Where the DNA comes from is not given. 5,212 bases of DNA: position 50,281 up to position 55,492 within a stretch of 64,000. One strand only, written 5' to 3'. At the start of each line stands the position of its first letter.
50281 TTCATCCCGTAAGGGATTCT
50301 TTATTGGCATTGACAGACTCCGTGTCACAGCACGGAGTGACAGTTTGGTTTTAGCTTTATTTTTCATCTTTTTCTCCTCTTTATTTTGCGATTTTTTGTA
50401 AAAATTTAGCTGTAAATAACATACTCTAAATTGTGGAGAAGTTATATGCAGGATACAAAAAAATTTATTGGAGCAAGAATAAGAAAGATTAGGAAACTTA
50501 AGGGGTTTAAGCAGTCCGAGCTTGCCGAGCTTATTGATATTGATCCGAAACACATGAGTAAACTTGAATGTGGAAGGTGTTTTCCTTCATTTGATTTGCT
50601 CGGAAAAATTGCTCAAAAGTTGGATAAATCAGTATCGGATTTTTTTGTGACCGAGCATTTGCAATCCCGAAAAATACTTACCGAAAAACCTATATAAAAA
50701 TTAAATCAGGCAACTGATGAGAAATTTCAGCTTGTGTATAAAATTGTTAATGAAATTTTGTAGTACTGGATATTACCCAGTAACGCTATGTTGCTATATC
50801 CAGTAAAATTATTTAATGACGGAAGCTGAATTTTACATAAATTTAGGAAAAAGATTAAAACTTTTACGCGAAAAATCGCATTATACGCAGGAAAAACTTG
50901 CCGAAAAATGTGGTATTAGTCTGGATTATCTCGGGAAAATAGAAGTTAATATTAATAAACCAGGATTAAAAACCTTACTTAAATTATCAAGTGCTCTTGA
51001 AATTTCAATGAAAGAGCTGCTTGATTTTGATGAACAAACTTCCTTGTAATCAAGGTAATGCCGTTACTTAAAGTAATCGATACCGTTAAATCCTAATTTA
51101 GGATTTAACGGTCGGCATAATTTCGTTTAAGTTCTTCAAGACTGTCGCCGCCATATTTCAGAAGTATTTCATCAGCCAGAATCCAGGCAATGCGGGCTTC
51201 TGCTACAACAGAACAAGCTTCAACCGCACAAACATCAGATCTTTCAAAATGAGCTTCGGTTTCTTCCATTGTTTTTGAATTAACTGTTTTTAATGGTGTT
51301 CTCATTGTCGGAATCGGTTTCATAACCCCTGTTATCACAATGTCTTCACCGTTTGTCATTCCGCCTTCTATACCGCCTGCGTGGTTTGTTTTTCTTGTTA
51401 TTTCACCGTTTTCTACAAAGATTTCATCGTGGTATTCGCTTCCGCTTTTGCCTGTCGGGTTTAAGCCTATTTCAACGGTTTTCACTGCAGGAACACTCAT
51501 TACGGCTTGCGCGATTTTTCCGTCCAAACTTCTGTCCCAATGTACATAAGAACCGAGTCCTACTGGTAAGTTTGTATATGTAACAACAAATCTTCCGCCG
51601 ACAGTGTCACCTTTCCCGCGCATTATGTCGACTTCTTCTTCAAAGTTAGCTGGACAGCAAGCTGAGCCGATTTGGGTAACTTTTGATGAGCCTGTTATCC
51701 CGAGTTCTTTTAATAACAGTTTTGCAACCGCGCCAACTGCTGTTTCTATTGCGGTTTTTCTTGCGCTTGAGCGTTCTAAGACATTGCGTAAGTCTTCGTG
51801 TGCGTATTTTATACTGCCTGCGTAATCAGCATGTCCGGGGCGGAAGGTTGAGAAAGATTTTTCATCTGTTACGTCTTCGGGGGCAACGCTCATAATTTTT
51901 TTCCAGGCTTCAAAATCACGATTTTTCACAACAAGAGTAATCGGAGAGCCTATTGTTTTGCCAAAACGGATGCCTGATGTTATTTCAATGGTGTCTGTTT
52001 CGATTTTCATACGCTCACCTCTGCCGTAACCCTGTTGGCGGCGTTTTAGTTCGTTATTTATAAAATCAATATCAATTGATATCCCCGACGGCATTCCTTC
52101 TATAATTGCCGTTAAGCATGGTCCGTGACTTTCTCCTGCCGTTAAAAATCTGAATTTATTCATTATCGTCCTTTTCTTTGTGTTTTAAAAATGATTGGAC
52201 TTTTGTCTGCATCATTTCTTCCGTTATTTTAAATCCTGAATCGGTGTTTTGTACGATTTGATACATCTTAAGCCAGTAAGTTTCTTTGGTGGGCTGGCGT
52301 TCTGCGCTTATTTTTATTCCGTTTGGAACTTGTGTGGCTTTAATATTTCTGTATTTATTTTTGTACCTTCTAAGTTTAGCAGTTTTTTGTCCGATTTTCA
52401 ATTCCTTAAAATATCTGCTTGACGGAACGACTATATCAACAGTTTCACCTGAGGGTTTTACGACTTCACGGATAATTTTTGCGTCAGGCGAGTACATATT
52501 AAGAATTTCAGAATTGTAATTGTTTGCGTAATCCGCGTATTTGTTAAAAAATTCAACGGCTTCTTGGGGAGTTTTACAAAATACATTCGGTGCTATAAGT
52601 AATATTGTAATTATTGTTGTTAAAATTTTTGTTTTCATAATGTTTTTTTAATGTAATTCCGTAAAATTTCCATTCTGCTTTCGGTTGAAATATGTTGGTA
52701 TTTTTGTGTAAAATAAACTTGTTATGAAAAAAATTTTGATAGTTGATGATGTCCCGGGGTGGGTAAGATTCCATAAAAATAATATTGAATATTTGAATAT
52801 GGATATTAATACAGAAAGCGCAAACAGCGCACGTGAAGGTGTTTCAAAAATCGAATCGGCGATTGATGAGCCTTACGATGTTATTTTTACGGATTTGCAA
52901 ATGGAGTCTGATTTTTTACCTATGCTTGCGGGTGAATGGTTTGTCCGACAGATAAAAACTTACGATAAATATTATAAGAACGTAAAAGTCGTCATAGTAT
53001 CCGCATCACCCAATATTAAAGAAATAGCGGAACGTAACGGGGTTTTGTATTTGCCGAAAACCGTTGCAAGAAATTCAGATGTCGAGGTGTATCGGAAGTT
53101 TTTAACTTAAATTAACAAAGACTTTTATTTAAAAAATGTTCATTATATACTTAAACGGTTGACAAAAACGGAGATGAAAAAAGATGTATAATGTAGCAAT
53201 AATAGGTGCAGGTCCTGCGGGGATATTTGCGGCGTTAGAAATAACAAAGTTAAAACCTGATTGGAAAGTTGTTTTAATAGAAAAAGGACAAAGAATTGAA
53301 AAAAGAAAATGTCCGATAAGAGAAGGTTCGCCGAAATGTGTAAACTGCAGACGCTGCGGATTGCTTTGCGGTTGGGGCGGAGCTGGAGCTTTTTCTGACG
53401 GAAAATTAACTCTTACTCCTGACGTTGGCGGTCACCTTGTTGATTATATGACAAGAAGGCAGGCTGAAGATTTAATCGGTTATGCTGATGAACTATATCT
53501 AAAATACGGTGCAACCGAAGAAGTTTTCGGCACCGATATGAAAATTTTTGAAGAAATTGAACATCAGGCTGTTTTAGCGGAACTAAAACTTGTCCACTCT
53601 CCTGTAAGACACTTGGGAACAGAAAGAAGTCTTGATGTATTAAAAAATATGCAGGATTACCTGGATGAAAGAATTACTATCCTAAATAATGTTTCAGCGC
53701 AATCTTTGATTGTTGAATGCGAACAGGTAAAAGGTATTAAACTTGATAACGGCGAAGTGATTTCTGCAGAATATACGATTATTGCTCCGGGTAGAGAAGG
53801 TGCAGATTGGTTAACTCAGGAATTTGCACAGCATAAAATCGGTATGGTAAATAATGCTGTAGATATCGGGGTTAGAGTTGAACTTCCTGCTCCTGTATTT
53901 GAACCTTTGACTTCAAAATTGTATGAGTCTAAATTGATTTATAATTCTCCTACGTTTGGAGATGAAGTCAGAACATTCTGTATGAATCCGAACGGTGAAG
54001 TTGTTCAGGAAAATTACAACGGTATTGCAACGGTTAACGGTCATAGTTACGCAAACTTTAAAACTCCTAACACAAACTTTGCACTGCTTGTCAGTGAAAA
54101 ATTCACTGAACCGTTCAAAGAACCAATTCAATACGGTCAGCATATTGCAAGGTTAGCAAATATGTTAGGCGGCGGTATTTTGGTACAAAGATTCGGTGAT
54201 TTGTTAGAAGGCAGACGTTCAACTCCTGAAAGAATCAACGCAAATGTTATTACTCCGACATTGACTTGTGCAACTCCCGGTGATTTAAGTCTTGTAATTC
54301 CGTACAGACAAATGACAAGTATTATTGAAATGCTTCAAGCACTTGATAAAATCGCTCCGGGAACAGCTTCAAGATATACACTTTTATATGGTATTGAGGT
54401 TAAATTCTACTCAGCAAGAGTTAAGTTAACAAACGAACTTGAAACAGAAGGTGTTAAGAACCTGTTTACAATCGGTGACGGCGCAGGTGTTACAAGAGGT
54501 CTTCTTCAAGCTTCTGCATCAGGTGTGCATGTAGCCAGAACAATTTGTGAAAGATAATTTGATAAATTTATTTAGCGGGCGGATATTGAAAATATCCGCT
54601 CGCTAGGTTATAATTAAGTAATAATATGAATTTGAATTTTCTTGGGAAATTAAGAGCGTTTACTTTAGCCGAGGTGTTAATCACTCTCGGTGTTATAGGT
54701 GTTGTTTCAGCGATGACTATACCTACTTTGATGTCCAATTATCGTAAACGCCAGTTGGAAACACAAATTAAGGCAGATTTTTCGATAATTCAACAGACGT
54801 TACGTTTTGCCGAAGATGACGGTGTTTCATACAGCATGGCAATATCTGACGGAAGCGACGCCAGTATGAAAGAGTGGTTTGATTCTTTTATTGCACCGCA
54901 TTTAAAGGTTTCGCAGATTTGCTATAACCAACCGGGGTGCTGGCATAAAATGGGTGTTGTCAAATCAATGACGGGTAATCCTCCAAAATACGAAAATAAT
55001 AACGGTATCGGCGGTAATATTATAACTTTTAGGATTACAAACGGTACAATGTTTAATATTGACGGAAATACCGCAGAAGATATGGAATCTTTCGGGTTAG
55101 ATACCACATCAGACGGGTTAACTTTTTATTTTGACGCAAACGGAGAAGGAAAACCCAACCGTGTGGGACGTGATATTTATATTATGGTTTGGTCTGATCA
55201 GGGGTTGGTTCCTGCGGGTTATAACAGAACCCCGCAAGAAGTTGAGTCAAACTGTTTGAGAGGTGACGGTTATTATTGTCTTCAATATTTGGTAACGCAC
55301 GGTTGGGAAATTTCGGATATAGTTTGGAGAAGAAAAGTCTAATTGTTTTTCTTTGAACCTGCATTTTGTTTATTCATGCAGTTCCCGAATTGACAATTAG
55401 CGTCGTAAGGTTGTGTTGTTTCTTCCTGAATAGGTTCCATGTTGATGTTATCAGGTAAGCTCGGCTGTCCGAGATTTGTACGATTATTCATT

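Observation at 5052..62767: Ten prepilin-like loci in 64 kb, eight of them built as divergent 'small HTH regulator <-> pilin' two-gene modules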

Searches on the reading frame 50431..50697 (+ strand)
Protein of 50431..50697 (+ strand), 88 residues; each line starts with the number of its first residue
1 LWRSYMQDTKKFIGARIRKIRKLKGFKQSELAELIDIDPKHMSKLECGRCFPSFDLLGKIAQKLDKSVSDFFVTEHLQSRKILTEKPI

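Call 5: search_protein_families(library=pfam, proteins=[window:50431-50697:+], max_evalue=1)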
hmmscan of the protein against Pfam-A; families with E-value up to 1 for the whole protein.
window:50431-50697:+ (88 aa): 6 families
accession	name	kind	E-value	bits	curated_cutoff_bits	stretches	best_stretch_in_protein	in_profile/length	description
PF01381.28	HTH_3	-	7.2e-08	32.8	23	1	17-71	1-55/55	Helix-turn-helix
PF12844.13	HTH_19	-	2e-07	31.3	30.2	1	14-65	1-52/64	Helix-turn-helix domain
PF13443.12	HTH_26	-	1.1e-05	26.1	22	1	16-75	1-61/63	Cro/C1-type HTH DNA-binding domain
PF13560.12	HTH_31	-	1.7e-05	25.5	27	1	14-63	3-53/64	Helix-turn-helix domain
PF13744.12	HTH_37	-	0.054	13.7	27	1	10-49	16-55/80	Helix-turn-helix domain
PF22233.2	PhyR_sigma-like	-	0.15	12.4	27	1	24-45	18-39/50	Response regulator PhyR, sigma-like domain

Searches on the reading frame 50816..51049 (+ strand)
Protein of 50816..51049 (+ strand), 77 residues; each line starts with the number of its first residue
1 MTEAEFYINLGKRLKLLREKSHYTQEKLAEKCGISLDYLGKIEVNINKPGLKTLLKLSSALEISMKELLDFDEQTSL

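Call 47: search_protein_families(library=pfam, proteins=[window:50816-51049:+], max_evalue=1)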
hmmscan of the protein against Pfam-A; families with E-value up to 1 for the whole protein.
window:50816-51049:+ (77 aa): 8 families
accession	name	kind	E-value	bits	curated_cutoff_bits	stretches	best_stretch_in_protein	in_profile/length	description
PF01381.28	HTH_3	-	2.1e-14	53.7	23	1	14-68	1-55/55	Helix-turn-helix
PF12844.13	HTH_19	-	4.1e-09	36.6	30.2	1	11-69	1-59/64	Helix-turn-helix domain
PF13560.12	HTH_31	-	5e-07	30.4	27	1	10-61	2-54/64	Helix-turn-helix domain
PF13443.12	HTH_26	-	2.4e-06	28.1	22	1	14-72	2-61/63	Cro/C1-type HTH DNA-binding domain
PF13412.12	HTH_24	-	0.0044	17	21.9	1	14-36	9-31/48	Winged helix-turn-helix DNA-binding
PF13413.12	HTH_25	-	0.0069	16.6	24.6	1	14-44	2-32/62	Helix-turn-helix domain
PF21716.3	dnstrm_HI1420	-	0.094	13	27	1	27-66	48-87/90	Probable addiction module antidote protein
PF15020.11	Beta-prop_CATSPERD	-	0.12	12.1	27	1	20-58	181-218/329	CATSPERD, beta-propeller domain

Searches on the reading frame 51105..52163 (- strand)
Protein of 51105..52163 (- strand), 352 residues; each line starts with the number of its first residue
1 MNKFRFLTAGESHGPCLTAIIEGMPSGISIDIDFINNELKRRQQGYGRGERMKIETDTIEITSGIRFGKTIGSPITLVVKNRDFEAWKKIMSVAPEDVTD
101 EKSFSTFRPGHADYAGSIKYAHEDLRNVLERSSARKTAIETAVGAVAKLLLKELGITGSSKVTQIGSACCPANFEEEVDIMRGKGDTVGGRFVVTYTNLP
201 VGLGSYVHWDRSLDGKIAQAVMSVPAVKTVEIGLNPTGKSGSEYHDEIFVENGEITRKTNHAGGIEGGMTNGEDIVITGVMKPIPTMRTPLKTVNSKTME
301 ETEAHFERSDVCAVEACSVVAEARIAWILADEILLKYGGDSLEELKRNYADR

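Call 58: search_protein_families(library=pfam, proteins=[window:51105-52163:-], max_evalue=0.00001)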
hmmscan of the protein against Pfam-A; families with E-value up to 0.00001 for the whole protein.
window:51105-52163:- (352 aa): 1 family
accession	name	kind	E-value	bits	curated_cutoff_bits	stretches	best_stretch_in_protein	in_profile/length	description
PF01264.26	Chorismate_synt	-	2.9e-104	348.8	27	1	4-334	1-327/327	Chorismate synthase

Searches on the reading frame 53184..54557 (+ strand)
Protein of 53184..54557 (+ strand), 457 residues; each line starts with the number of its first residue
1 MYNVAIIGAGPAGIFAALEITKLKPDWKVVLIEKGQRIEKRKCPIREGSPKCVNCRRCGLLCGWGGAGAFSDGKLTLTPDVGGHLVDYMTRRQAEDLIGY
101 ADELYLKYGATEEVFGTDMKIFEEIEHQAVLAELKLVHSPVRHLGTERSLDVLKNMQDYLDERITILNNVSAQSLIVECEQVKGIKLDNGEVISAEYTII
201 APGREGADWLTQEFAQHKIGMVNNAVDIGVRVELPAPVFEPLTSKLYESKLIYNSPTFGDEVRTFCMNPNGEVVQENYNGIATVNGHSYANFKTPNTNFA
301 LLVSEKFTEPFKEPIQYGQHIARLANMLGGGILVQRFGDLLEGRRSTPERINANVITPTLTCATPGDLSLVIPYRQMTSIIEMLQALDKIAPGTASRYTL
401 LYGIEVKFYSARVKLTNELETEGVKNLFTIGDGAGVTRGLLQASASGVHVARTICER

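Call 58: search_protein_families(library=pfam, proteins=[window:53184-54557:+], max_evalue=0.00001)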
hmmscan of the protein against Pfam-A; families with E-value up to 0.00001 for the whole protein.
window:53184-54557:+ (457 aa): 5 families
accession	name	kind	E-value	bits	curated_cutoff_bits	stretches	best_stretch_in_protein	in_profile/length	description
PF01134.28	GIDA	-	2.1e-12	47.3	22.1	0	367-452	303-381/391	Glucose inhibited division protein A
PF21688.3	FAD-depend_C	-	2.7e-11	44.5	27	1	258-406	42-195/197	FAD-dependent protein, C-terminal domain-like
PF07992.20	Pyr_redox_2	-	3.2e-08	33.8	26.1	0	2-45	1-42/291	Pyridine nucleotide-disulphide oxidoreductase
PF03486.20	HI0933_like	-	1.8e-07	31.3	50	0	3-40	2-37/244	HI0933-like protein Rossmann domain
PF00890.30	FAD_binding_2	-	5e-06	26.4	20.4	0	4-37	2-33/414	FAD binding domain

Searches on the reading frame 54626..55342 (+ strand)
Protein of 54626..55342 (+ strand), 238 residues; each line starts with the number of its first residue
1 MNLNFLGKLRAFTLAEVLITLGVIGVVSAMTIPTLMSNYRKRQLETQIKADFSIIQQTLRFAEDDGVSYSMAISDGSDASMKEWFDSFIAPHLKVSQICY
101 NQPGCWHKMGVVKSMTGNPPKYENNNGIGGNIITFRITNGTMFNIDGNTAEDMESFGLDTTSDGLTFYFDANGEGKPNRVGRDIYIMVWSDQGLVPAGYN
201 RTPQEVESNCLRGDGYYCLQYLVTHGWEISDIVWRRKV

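Call 4: search_protein_families(library=pfam, proteins=[window:54626-55342:+], max_evalue=1)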
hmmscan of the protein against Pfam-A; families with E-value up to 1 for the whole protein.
window:54626-55342:+ (238 aa): 2 families
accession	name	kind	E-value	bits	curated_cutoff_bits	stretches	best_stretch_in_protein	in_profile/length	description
PF07963.17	N_methyl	-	0.0016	18.4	21.2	1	10-31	5-26/27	Prokaryotic N-terminal methylation motif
PF16080.10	Phage_holin_2_3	-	0.15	12.6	28.8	1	12-51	21-55/56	Bacteriophage holin family HP1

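Call 7: search_protein_families(library=ncbifam, proteins=[window:54626-55342:+], max_evalue=0.1)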
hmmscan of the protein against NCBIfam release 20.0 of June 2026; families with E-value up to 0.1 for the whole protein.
window:54626-55342:+ (238 aa): 8 families
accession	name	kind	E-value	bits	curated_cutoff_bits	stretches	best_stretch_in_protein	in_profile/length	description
TIGR01710.1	typeII_sec_gspG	equivalog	2.2e-05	24.5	88.85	1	10-68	1-58/134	type II secretion system major pseudopilin GspG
NF041013.1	T4P_ComGE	equivalog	5.7e-05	23.1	49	1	8-60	2-54/83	competence type IV pilus minor pilin ComGE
NF041775.1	typeIV_PilA_Myxo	equivalog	0.00039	20.4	400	1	7-67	8-69/214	type IV pilin protein PilA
TIGR02532.1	IV_pilin_GFxxxE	domain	0.0024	17.7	16.3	1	10-31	2-23/24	prepilin-type N-terminal cleavage/methylation domain-containing protein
NF007862.0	PRK10574.1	equivalog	0.0026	17.9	138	1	9-44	4-39/145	prepilin peptidase-dependent pilin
NF040982.1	ComGD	equivalog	0.003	18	70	1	10-57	2-52/139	competence type IV pilus minor pilin ComGD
NF040999.1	pilin_ComGC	equivalog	0.0045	17.2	75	1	10-40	2-32/84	competence type IV pilus major pilin ComGC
TIGR01708.2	typeII_sec_gspH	equivalog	0.024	14.6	80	1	11-66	3-54/169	type II secretion system minor pseudopilin GspH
